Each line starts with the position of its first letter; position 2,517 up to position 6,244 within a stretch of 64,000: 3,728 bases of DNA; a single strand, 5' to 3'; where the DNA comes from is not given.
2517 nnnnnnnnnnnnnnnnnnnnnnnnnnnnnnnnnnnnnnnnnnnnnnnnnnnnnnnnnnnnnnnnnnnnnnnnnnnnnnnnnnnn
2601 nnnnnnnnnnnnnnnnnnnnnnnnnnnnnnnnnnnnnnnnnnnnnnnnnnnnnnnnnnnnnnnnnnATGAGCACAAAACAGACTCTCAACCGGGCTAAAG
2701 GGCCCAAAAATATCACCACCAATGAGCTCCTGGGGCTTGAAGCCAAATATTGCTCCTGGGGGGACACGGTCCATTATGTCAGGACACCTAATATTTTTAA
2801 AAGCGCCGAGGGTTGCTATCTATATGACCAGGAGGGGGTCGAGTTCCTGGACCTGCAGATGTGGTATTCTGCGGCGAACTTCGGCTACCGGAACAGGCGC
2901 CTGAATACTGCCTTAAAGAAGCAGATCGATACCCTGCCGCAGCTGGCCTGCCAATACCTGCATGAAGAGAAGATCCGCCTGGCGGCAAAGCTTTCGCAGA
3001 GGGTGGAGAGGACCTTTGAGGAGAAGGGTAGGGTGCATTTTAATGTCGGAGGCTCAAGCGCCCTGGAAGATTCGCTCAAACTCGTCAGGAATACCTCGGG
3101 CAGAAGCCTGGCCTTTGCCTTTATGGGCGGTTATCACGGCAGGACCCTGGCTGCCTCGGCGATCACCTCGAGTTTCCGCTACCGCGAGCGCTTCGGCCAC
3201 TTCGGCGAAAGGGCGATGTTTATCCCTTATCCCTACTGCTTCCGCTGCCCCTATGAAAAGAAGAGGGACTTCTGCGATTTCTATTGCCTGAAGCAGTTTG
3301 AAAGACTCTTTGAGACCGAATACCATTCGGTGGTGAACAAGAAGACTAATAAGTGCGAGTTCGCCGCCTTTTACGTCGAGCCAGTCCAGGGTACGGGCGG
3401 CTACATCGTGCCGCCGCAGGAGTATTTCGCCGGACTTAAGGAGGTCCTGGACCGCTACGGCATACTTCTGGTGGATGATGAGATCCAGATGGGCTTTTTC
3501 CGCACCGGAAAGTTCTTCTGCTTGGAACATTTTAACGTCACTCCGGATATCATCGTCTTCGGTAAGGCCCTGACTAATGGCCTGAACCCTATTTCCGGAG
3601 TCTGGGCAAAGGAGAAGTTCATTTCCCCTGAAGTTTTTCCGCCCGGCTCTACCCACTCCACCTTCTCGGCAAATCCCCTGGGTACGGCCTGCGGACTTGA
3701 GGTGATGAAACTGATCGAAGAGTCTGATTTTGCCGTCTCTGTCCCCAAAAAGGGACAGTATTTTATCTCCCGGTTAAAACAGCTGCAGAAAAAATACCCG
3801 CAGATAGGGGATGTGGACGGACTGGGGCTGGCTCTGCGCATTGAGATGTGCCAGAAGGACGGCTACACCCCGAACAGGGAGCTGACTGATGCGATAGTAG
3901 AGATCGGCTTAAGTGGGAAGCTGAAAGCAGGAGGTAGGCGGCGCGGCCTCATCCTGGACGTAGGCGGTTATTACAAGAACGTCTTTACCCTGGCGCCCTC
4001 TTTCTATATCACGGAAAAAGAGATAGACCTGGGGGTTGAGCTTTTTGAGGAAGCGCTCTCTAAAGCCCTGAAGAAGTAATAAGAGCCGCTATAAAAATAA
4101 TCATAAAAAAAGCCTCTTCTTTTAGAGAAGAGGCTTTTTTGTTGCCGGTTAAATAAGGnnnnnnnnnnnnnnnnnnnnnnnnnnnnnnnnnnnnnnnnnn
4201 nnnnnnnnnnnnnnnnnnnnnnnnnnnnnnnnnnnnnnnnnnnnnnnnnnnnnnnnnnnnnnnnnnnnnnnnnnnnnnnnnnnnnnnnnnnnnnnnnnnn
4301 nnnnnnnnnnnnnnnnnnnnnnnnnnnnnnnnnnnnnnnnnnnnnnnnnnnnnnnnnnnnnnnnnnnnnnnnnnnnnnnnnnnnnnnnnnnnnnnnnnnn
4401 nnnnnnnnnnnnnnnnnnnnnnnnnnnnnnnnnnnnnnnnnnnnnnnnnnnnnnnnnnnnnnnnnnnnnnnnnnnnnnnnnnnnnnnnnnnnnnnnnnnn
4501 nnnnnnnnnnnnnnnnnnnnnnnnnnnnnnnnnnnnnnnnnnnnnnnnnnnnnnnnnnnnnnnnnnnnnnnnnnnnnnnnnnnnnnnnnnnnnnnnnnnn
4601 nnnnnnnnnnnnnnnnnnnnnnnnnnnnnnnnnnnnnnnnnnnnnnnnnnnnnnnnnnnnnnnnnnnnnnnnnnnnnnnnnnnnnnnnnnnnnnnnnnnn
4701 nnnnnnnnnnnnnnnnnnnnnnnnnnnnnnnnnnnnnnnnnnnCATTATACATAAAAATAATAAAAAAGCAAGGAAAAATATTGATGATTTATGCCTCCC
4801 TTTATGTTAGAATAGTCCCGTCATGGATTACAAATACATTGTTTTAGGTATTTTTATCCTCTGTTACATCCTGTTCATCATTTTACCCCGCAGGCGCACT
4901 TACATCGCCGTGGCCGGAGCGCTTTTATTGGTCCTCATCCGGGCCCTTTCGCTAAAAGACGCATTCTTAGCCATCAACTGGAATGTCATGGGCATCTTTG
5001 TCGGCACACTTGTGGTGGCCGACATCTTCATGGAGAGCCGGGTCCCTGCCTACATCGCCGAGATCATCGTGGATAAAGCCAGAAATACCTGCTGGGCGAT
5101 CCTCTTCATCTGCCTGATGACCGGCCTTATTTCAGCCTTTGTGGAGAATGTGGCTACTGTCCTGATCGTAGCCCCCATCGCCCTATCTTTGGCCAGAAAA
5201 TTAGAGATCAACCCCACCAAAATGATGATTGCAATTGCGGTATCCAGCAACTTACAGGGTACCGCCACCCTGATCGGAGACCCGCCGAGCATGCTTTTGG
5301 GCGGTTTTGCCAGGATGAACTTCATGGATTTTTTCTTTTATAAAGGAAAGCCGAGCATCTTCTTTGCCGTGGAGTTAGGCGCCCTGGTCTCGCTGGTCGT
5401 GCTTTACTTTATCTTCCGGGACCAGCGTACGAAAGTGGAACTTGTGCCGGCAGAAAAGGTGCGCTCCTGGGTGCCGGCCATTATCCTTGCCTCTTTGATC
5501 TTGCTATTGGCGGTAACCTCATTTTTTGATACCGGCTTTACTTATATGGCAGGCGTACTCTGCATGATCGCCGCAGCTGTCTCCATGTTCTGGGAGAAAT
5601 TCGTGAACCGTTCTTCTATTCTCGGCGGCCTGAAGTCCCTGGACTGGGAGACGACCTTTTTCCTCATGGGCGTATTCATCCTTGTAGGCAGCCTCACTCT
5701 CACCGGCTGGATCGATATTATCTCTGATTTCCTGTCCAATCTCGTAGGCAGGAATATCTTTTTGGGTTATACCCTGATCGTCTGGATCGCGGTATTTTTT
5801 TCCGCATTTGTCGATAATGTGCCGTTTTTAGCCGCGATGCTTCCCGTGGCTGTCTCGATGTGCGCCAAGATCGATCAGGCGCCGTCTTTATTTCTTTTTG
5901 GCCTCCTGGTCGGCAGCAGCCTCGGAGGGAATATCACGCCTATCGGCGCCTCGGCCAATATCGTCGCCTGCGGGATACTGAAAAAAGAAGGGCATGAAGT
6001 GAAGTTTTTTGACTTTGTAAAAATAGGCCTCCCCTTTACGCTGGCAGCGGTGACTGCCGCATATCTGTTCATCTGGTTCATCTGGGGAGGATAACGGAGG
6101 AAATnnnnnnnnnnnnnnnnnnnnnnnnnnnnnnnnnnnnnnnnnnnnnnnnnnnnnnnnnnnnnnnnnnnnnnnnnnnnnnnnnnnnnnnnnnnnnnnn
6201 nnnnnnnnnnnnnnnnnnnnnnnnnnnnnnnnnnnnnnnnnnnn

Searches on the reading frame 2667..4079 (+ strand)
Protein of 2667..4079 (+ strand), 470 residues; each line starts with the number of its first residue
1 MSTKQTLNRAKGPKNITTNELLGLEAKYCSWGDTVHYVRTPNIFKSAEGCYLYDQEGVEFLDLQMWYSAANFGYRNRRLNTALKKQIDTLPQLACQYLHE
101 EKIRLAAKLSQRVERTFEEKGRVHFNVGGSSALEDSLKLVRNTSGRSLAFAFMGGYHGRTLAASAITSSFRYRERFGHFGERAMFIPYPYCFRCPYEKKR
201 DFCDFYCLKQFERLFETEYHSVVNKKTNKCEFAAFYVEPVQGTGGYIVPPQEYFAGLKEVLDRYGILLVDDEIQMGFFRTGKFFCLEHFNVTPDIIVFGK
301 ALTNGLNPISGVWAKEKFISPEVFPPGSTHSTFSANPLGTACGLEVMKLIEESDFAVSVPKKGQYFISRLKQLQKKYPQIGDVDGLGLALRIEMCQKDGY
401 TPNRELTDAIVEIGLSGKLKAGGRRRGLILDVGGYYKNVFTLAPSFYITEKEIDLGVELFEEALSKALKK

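Call 73: search_protein_families(library=pfam, proteins=[window:2667-4079:+], max_evalue=0.00001)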
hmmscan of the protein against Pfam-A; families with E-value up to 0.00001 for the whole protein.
window:2667-4079:+ (470 aa): 1 family
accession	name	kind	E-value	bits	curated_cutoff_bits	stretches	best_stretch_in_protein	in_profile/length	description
PF00202.27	Aminotran_3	-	4e-80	269.9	30.5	1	41-464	10-403/403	Aminotransferase class-III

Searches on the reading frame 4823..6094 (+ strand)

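Call 73: search_protein_families(library=pfam, proteins=[window:4823-6094:+], max_evalue=0.00001)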
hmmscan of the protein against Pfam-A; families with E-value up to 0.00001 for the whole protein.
window:4823-6094:+ (423 aa): 3 families
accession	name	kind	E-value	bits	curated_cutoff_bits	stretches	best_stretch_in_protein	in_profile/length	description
PF03600.22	CitMHS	-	4e-65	220.6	31.9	2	15-364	1-336/336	Citrate transporter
PF02040.21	ArsB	-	4.4e-13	49.8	22.2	1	9-418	4-422/423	Arsenical pump membrane protein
PF06808.19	DctM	-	2.1e-10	40.4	23.8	1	212-420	210-411/413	Tripartite ATP-independent periplasmic transporter, DctM component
